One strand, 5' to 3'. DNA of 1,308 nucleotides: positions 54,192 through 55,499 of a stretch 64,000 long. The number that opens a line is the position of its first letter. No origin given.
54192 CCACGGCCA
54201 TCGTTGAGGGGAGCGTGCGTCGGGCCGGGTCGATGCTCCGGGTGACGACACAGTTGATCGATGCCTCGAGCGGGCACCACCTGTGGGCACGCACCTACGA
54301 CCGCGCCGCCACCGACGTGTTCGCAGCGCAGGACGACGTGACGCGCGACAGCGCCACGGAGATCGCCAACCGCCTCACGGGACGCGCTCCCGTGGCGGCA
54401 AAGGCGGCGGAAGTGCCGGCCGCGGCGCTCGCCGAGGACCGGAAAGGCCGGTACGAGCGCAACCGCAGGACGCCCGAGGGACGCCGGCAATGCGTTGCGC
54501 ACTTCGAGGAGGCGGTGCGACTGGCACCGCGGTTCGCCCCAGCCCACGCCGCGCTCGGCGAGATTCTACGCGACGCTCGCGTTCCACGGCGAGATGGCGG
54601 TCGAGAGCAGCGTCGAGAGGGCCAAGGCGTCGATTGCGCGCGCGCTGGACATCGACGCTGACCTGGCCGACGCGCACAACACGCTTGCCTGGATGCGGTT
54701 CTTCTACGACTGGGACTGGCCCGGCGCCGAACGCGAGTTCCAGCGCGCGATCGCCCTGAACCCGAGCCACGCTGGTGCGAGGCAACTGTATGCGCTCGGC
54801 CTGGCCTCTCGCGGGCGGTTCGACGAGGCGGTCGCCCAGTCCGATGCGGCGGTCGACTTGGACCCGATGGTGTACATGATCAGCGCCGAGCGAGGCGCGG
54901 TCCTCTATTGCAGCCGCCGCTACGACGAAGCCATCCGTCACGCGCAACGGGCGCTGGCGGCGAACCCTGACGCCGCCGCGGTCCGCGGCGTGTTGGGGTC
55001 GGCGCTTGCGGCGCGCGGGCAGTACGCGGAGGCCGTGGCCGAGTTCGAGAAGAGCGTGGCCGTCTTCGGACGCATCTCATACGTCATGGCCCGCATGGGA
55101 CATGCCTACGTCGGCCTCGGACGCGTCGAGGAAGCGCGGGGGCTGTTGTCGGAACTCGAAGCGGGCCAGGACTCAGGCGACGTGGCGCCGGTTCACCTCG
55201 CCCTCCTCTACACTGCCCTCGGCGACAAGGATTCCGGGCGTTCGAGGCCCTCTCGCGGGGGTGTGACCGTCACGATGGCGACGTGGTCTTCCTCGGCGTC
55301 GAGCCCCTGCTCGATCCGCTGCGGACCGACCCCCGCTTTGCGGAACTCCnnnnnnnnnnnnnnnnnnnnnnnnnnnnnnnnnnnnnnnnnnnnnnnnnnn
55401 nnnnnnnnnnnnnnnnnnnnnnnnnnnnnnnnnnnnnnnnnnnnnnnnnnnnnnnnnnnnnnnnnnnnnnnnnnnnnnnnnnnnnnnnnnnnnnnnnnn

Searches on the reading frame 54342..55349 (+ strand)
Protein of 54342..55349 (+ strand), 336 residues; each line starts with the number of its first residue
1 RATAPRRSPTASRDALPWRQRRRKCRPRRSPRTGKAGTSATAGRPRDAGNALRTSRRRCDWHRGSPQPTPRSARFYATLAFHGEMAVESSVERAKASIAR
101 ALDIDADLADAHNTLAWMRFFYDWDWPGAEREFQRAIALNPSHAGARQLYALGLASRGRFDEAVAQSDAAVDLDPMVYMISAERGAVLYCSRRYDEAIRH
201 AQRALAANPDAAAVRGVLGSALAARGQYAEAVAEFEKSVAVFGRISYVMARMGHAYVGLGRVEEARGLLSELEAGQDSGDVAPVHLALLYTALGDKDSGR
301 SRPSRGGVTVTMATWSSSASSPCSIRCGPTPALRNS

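Call 67: search_protein_families(library=pfam, proteins=[window:54342-55349:+], max_evalue=0.001)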
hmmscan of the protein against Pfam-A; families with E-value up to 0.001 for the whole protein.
window:54342-55349:+ (336 aa): 15 families
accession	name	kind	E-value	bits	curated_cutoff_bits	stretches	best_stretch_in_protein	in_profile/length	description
PF07719.23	TPR_2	-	1.5e-15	56.4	27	1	183-210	6-33/34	Tetratricopeptide repeat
PF14559.12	TPR_19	-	1.6e-13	51.2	25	2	192-237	5-50/68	Tetratricopeptide repeat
PF13432.12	TPR_16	-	2.6e-12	47.4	32.7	2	191-238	10-57/65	Tetratricopeptide repeat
PF00515.34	TPR_1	-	5.3e-12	45.5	27.8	0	184-210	7-33/34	Tetratricopeptide repeat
PF13431.12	TPR_17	-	1.8e-10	40.7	24.4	0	201-232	2-33/34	Tetratricopeptide repeat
PF13428.12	TPR_14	-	5.1e-10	39.5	23.5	0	183-219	6-42/44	Tetratricopeptide repeat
PF13414.12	TPR_11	-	9.7e-10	38.4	26.8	0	219-239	1-21/42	TPR repeat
PF13181.12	TPR_8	-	3.6e-09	36.5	25.7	0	217-239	6-28/34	Tetratricopeptide repeat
PF13424.12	TPR_12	-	1.3e-08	35.3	30.1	1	183-242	8-75/77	Tetratricopeptide repeat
PF13374.12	TPR_10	-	1.9e-07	31.3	27.5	0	213-241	3-31/42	Tetratricopeptide repeat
PF13176.12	TPR_7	-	1.9e-06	27.9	27.9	0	188-210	8-31/36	Tetratricopeptide repeat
PF12895.13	ANAPC3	-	2.5e-05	24.9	27.2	0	192-271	3-81/82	Anaphase-promoting complex, cyclosome, subunit 3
PF13371.12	TPR_9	-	8.8e-05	22.9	35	0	191-237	8-54/73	Tetratricopeptide repeat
PF24575.1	TPR_Slam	-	0.00014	22.7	35.2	0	182-235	51-104/104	Surface lipoprotein assembly modifier, N-terminal TPR repeats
PF14561.12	TPR_20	-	0.00049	20.8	25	0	195-235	5-45/90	Tetratricopeptide repeat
